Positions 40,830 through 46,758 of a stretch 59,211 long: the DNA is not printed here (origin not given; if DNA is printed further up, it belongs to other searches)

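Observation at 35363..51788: Minimal type IV pilus-like machine wedged between giant secreted hydrolases: candidate secretion or adhesion-degradation module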

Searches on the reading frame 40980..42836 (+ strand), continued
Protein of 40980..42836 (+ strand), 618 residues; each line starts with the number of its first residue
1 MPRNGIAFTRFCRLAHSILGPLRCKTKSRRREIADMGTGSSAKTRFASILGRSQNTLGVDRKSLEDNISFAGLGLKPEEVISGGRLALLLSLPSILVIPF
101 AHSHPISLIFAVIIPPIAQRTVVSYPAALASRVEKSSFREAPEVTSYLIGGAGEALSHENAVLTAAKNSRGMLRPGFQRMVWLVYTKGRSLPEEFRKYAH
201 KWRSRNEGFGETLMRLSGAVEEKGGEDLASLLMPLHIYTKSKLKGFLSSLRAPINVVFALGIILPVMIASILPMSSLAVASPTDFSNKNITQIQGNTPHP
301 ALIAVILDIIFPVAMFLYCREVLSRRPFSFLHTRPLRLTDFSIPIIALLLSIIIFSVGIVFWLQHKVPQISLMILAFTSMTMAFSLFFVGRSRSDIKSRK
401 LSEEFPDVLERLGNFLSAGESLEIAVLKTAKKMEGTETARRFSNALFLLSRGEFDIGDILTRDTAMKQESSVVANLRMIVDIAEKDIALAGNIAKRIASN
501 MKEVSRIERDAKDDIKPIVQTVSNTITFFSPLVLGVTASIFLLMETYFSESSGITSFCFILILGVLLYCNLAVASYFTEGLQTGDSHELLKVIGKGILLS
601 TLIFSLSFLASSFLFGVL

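Call 45: fold_search(model_id=the predicted structure, library=pdb)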
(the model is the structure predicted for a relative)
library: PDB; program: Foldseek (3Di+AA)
matches with E <= 10: 248; with E <= 0.001: 0
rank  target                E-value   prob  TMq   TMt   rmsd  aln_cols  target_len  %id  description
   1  7rdr_A                1.1e-01  0.16  0.08  0.10  29.4       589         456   10  Circular tandem repeat protein with novel repeat topology and enhanced subunit contact surfaces (released 2021-09-01)
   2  3c1q_B                5.3e-01  1.00  0.16  0.71   3.3       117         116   14  The three-dimensional structure of the cytoplasmic domains of EpsF from the Type 2 Secretion System of Vibrio cholerae (released 2009-02-03)
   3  3jc8_Ca               5.7e-01  0.51  0.16  0.25  16.2       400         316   14  Architectural model of the type IVa pilus machine in a piliated state (released 2016-03-16)
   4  8w20_A                6.1e-01  0.06  0.09  0.07  62.7       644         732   10  Umb1 umbrella toxin particle (released 2024-04-17)
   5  2vma_A                6.4e-01  1.00  0.16  0.66   3.4       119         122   16  The three-dimensional structure of the cytoplasmic domains of EpsF from the Type 2 Secretion System of Vibrio cholerae (released 2009-02-10)
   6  4n7w_A                6.4e-01  0.16  0.10  0.17  26.2       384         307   14  Crystal Structure of the sodium bile acid symporter from Yersinia frederiksenii (released 2013-12-11)
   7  2vmb_B                6.6e-01  1.00  0.16  0.71   3.3       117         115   14  The three-dimensional structure of the cytoplasmic domains of EpsF from the Type 2 Secretion System of Vibrio cholerae (released 2009-02-10)
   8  5uf7                  6.9e-01  0.08  0.09  0.10  34.1       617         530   11  CRYSTAL STRUCTURE OF MUNC13-1 MUN DOMAIN (released 2017-02-15)
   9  2vma_B                7.1e-01  1.00  0.16  0.70   3.4       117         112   17  The three-dimensional structure of the cytoplasmic domains of EpsF from the Type 2 Secretion System of Vibrio cholerae (released 2009-02-10)
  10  6xr1                  7.1e-01  0.13  0.11  0.13  28.9       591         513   11  Computationally designed right-handed alpha/alpha single-chain toroid with 9 repeats (released 2021-07-14)
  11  2vmb_A                7.4e-01  1.00  0.16  0.68   3.3       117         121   14  The three-dimensional structure of the cytoplasmic domains of EpsF from the Type 2 Secretion System of Vibrio cholerae (released 2009-02-10)
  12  9rtt_Q                7.4e-01  0.08  0.09  0.07  38.3       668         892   11  Activated Elongation Complex with IWS1 and ELOF1 (released 2025-09-03)
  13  4n7w_B                7.9e-01  0.14  0.10  0.16  25.2       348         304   15  Crystal Structure of the sodium bile acid symporter from Yersinia frederiksenii (released 2013-12-11)
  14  4y21                  7.9e-01  0.08  0.09  0.10  35.1       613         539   10  Crystal Structure of Munc13-1 MUN domain (released 2015-06-10)
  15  5a7d_D                8.9e-01  0.09  0.09  0.13  26.6       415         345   12  Tetrameric assembly of LGN with Inscuteable (released 2016-08-03)
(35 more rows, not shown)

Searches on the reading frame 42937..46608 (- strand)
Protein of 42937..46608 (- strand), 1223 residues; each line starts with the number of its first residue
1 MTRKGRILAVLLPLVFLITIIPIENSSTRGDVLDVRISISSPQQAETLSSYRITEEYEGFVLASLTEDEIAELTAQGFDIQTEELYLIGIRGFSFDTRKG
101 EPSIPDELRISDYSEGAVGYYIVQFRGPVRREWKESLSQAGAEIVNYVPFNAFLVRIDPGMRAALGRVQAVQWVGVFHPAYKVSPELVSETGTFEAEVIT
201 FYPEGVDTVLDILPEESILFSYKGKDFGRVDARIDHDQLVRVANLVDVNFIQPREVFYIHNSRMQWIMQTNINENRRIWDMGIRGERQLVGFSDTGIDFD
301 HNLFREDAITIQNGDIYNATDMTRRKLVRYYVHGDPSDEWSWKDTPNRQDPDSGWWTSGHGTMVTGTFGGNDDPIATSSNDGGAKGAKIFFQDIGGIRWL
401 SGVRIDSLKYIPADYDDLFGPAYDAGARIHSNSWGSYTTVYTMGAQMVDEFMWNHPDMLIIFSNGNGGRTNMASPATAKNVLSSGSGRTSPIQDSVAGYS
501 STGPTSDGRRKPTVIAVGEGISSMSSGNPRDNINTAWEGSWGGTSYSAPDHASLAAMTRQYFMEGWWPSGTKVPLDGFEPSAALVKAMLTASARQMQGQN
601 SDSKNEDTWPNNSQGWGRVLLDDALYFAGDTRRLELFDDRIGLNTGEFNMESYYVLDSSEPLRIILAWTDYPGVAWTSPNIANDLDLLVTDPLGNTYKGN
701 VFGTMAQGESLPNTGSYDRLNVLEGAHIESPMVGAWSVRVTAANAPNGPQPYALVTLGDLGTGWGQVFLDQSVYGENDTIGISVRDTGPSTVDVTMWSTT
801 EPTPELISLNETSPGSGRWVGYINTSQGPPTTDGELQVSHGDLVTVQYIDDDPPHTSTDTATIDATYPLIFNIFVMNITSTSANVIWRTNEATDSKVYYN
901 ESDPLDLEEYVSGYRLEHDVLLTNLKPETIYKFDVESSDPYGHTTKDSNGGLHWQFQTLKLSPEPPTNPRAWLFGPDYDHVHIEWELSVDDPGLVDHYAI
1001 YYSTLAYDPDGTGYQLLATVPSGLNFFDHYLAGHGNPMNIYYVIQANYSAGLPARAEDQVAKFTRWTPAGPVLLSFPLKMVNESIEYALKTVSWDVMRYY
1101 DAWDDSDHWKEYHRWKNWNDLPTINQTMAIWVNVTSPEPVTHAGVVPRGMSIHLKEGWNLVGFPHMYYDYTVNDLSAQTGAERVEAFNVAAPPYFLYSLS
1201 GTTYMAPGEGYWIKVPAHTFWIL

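Call 5: search_protein_families(library=pfam, proteins=[window:42937-46608:-], max_evalue=0.01)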
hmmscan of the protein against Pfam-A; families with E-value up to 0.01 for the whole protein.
window:42937-46608:- (1223 aa): 4 families
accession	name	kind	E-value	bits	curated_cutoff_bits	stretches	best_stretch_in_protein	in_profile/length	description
PF00082.27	Peptidase_S8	-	1.8e-30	106.7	21.8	1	287-617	3-288/288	Subtilase family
PF16656.11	Pur_ac_phosph_N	-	2.4e-06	28.5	30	1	877-939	10-82/93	Purple acid Phosphatase, N-terminal domain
PF00041.27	fn3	-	3.4e-05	24.4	25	1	873-937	6-68/84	Fibronectin type III domain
PF08410.15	DUF1737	-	0.0089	16.3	24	0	1152-1173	21-42/53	Domain of unknown function (DUF1737)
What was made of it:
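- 42937..46608 (-): Neighbour, not shown to belong to the machine: S8 subtilase (1223 aa) with a Sec-type N-terminus and a C-terminal fn3/beta-sandwich module (about the last 262 aa). PF00082 (call 5).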

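Call 6: search_protein_families(library=ncbifam, proteins=[window:42937-46608:-], max_evalue=0.01)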
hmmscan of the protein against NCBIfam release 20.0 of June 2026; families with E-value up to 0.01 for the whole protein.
window:42937-46608:- (1223 aa): 4 families
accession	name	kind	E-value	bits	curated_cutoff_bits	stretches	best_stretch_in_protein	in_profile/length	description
TIGR03921.1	T7SS_mycosin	equivalog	0.0002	20.6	278.75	1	457-564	149-249/353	type VII secretion-associated serine protease mycosin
NF040809.1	germ_prot_CspBA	exception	0.00022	19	1250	1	473-622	397-519/1099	bifunctional germination protease/germinant receptor pseudoprotease CspBA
NF040553.1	SGO_0316_fam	subfamily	0.0016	16.1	1400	1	277-305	277-305/1486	SGO_0316/SGO_0317 family LPXTG-anchored serine peptidase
NF052345.1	S_layer_anammox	exception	0.0034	14.8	1400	1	807-859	980-1034/1596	Kustd1514 family S-layer glycoprotein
